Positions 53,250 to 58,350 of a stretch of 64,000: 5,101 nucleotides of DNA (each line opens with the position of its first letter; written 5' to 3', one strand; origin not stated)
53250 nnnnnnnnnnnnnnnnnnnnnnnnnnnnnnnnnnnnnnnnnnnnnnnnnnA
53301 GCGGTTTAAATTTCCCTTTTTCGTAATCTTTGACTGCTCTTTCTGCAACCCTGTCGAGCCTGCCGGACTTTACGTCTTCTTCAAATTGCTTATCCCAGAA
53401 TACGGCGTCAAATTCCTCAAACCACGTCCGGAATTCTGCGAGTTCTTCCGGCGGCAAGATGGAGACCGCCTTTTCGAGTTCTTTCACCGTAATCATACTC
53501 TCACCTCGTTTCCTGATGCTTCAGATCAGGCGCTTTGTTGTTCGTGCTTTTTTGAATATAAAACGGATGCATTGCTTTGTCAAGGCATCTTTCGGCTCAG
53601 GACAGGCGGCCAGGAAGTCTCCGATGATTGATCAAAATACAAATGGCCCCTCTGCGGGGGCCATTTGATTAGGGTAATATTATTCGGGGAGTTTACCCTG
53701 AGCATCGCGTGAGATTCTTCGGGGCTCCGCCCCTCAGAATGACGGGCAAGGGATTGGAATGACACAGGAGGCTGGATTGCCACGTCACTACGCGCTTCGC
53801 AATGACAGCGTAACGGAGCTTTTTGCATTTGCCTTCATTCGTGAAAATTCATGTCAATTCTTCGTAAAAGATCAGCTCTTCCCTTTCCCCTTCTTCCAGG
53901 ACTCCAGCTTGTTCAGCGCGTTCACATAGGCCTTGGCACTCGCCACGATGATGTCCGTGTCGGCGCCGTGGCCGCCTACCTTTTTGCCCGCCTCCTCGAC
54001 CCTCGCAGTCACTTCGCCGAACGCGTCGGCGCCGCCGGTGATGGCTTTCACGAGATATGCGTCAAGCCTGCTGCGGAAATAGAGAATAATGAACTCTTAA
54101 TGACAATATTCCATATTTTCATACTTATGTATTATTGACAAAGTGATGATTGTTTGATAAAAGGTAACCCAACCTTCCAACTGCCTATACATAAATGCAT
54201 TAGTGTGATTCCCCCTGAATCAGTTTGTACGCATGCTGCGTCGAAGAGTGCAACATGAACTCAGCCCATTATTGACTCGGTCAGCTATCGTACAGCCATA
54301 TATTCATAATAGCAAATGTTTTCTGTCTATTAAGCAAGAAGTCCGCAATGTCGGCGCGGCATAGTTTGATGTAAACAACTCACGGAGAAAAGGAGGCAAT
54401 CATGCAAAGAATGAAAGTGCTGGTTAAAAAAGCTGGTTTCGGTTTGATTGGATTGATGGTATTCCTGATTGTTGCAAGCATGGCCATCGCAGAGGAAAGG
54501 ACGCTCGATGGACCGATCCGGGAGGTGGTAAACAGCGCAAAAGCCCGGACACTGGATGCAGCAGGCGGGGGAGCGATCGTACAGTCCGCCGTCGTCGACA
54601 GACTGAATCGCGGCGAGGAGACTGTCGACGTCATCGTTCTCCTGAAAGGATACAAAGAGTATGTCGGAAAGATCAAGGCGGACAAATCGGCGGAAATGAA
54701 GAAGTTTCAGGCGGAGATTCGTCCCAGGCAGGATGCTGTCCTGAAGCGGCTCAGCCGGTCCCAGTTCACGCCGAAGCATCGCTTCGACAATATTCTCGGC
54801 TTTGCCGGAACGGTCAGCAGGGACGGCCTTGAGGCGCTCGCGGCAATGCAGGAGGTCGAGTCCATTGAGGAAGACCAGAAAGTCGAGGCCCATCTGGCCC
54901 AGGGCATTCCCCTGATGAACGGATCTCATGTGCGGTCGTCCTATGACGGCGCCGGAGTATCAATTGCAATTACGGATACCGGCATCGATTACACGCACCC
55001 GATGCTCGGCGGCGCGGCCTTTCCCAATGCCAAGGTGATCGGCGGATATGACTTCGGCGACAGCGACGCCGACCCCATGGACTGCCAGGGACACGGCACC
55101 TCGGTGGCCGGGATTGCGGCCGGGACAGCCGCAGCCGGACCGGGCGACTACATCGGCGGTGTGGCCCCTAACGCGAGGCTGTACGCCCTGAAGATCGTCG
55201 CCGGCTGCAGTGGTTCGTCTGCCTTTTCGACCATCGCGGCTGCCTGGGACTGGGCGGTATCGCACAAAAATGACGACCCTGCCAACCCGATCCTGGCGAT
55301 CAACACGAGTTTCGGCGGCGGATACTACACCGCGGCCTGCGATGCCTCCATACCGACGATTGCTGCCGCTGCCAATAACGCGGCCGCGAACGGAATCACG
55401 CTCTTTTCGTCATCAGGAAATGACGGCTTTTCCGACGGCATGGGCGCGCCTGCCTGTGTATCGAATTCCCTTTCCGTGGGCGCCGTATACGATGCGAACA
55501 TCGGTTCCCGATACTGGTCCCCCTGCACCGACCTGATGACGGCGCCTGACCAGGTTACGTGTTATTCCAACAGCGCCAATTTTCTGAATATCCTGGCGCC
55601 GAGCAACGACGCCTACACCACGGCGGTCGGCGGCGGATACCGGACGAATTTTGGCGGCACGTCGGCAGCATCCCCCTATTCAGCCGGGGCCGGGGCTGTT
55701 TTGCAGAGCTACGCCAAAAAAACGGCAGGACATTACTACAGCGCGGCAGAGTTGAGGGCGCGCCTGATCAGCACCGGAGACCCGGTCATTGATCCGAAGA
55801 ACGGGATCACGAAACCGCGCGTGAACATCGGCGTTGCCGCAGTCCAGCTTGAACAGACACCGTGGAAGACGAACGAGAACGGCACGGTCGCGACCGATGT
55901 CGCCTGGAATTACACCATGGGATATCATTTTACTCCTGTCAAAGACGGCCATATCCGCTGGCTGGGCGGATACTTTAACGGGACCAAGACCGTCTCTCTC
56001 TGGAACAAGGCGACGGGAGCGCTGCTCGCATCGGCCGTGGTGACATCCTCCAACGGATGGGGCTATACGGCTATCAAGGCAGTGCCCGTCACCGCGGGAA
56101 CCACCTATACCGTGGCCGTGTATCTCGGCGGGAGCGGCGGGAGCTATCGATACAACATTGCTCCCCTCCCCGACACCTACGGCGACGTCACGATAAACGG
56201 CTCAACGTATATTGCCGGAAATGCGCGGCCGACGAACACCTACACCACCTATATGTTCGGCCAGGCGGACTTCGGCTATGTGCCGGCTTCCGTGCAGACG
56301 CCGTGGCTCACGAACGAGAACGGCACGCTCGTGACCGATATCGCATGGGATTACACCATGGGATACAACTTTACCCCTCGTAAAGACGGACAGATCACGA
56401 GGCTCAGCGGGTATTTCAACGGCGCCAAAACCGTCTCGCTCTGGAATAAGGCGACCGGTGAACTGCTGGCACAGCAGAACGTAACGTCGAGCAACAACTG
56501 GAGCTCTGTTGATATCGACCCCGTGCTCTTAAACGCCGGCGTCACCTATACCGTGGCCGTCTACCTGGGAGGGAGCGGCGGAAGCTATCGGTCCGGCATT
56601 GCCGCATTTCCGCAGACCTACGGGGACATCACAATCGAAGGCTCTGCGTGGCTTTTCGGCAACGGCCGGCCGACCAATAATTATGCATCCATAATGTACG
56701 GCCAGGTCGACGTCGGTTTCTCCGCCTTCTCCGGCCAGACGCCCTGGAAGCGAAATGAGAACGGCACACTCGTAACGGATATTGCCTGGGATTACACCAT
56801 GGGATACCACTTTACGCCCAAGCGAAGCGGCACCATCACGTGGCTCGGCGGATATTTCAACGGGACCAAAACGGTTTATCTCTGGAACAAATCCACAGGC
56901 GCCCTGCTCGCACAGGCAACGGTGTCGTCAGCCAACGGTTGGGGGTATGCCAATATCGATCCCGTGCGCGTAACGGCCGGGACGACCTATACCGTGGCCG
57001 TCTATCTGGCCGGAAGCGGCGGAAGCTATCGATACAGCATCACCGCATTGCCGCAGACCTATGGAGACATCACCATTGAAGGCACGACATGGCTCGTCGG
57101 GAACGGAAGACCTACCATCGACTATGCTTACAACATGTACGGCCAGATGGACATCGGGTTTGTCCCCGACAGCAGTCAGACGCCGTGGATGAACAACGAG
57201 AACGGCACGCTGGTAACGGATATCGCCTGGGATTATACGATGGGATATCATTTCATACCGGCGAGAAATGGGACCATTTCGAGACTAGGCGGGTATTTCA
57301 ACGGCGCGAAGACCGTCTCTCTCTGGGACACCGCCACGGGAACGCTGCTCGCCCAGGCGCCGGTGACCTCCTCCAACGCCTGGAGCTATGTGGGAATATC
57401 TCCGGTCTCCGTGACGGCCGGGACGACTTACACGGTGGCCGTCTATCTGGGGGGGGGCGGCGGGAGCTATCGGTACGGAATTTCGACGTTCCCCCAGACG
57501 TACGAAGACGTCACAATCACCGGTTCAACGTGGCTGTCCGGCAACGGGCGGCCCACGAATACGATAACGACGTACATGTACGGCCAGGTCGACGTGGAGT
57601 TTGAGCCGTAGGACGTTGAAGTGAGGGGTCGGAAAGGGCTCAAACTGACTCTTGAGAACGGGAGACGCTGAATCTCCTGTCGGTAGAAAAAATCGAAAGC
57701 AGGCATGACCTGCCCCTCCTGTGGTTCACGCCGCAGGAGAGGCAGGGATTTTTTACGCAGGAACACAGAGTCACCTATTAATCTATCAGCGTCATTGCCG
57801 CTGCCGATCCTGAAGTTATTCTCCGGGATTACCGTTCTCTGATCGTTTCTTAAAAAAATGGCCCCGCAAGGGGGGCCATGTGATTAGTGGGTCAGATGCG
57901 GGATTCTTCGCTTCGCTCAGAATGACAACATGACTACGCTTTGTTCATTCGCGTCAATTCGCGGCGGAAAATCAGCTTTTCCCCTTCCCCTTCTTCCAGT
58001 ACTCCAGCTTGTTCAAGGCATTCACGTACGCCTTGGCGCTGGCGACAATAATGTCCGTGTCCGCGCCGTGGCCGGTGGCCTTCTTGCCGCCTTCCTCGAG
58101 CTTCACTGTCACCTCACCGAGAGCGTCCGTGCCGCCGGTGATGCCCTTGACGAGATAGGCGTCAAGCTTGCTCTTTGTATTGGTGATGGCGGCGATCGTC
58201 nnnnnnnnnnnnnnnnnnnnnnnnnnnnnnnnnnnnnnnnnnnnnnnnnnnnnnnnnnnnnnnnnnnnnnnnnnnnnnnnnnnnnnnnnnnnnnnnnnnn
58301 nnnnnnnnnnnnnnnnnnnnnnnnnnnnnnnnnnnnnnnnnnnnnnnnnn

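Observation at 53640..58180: Subtilase gene segment bracketed by an imperfect direct duplication of the leuA 3' end plus its terminator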

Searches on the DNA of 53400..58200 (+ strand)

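Call 65: search_rna_families(source=window, start=53400, end=58200, threshold=evalue, max_evalue=1)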
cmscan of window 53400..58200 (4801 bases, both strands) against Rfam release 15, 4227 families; matches with E-value up to 1: 0.
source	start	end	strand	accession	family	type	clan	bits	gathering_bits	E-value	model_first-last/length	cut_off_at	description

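Call 66: search_dna_similar(query=window:53600-54420:+, collection=plasmids, mode=distant, max_rows=8)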
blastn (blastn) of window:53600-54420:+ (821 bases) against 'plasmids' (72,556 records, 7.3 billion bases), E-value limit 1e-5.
Records with a match: 3; places in all: 3; records where one place covers at least 80% of the query: 0.
Best place of each record, by identity: 60-80% 3.
By first word of the organism name: Paracoccus 3.
By predicted mobility (MOB-suite, as given by PLSDB): non-mobilizable 2; conjugative 1.
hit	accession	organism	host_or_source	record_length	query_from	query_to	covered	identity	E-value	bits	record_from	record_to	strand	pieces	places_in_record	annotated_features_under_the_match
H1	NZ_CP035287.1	Paracoccus versutus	whole organism,soil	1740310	303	375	9%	79.5%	2e-7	65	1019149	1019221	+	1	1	none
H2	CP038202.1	Paracoccus ferrooxidans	single cell,bioreactor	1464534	303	375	9%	79.5%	2e-7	65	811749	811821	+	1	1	2-isopropylmalate synthase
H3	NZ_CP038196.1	Paracoccus versutus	single cell,soil adjacent to the roots ...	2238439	303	375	9%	79.5%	2e-7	65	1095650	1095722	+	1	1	none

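Call 68: search_dna_similar(query=window:53600-57900:+, collection=phages, mode=distant, max_rows=8)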
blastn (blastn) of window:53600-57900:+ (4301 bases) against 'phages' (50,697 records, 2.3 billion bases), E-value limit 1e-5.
No match.
